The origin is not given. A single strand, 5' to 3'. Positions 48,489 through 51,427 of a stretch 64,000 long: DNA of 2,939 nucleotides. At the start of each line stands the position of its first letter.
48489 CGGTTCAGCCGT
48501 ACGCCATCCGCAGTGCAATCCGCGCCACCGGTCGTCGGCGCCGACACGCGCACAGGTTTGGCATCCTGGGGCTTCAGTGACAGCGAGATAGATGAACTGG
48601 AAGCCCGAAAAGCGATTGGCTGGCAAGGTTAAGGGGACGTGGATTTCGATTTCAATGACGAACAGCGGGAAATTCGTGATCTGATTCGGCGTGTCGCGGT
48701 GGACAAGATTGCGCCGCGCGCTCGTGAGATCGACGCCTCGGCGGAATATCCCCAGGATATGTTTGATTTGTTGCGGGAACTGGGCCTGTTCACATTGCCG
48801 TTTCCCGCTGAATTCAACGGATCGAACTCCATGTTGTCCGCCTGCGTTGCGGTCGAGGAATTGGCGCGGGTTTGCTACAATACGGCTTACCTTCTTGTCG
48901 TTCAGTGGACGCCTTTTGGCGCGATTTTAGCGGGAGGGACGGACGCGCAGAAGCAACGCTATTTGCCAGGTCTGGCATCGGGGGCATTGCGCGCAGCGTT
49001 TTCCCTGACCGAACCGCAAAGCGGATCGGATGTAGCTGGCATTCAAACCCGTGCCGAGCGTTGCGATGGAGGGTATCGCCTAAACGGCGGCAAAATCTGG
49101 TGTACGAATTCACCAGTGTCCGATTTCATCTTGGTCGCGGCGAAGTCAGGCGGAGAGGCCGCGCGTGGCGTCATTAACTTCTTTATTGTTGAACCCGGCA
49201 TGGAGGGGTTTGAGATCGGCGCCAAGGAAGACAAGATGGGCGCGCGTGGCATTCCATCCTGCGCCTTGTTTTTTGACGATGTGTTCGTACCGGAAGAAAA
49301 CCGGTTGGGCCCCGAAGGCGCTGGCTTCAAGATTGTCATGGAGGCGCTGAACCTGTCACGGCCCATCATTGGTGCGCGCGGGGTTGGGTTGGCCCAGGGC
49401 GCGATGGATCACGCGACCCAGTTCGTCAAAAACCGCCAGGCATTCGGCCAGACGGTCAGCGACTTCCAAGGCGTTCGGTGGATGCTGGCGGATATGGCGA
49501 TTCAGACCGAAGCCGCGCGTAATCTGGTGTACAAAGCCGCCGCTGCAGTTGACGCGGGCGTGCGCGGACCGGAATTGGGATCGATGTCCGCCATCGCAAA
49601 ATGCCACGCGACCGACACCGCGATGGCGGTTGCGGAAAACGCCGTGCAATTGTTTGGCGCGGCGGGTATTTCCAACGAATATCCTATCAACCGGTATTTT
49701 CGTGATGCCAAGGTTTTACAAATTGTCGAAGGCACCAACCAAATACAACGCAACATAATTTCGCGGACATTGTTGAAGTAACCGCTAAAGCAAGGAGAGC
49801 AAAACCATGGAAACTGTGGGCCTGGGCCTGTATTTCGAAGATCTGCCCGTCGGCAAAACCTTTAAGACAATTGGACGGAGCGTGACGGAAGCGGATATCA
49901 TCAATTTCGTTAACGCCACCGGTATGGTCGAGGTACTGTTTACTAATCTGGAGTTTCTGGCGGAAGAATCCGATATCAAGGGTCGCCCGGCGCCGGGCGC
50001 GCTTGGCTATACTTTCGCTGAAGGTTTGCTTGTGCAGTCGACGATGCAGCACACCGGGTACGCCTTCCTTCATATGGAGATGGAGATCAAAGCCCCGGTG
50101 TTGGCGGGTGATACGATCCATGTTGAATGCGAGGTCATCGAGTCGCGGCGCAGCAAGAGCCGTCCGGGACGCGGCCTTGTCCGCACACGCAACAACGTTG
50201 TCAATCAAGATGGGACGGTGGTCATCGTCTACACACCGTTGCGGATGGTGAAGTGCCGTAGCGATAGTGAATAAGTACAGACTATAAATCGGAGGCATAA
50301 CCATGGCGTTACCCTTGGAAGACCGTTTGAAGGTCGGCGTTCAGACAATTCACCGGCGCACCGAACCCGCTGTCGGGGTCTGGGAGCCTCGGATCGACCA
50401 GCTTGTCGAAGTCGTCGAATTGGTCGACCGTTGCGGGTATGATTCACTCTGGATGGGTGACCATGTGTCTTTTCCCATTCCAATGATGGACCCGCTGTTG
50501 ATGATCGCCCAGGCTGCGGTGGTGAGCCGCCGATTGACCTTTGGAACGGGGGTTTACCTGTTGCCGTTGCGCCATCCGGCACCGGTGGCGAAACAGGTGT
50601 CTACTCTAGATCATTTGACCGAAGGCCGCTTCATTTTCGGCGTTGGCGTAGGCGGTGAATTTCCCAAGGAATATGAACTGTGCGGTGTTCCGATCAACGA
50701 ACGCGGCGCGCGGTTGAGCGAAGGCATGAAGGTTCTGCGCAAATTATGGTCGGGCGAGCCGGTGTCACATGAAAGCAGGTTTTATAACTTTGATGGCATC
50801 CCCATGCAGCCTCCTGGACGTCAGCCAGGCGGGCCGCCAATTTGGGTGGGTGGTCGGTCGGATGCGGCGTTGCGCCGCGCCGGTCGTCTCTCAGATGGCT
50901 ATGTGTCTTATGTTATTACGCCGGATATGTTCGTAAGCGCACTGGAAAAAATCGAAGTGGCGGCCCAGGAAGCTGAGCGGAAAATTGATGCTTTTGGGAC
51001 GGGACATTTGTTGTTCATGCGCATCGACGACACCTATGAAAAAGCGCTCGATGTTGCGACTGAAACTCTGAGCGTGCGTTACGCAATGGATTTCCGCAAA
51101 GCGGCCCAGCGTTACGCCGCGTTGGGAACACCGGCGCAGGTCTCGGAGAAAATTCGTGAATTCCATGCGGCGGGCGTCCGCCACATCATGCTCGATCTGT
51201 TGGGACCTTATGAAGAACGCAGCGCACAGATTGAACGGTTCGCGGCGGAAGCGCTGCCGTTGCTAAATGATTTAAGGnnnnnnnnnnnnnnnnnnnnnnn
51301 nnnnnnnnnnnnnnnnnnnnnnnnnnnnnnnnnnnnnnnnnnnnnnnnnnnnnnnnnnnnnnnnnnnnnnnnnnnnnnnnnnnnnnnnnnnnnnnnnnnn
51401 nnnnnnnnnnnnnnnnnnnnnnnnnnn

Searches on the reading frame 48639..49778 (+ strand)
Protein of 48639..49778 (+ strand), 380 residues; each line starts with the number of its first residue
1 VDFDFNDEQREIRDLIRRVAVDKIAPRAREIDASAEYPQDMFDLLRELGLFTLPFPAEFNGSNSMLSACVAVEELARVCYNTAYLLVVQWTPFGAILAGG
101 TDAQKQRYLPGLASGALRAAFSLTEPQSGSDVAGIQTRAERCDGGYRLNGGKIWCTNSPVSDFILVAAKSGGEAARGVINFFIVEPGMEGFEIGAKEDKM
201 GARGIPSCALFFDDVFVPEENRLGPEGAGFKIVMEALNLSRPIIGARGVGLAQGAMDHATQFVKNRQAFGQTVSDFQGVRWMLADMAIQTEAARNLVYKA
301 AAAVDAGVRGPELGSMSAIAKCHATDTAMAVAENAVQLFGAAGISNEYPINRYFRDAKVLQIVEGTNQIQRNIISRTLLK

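Call 43: search_protein_families(library=pfam, proteins=[window:48639-49778:+], max_evalue=0.00001)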
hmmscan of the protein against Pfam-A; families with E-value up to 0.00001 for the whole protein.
window:48639-49778:+ (380 aa): 4 families
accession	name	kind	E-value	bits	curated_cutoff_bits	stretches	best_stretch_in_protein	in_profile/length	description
PF00441.29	Acyl-CoA_dh_1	-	2.8e-47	161.1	22.4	1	227-378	1-149/150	Acyl-CoA dehydrogenase, C-terminal domain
PF02771.21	Acyl-CoA_dh_N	-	4.6e-28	98.3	22.9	1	6-115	1-112/113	Acyl-CoA dehydrogenase, N-terminal domain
PF02770.24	Acyl-CoA_dh_M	-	3.8e-25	88.3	33.3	1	120-215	1-97/97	Acyl-CoA dehydrogenase, middle domain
PF08028.16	Acyl-CoA_dh_2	-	2.8e-23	83.1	22.7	1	243-367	2-133/134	Acyl-CoA dehydrogenase, C-terminal domain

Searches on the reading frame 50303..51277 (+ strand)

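Call 43: search_protein_families(library=pfam, proteins=[window:50303-51277:+], max_evalue=0.00001)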
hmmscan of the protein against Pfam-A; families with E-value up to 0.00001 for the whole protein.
window:50303-51277:+ (325 aa): 1 family
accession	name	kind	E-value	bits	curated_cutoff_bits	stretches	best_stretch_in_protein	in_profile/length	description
PF00296.26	Bac_luciferase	-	7.4e-57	193.5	27.9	1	26-294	19-314/314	Luciferase-like monooxygenase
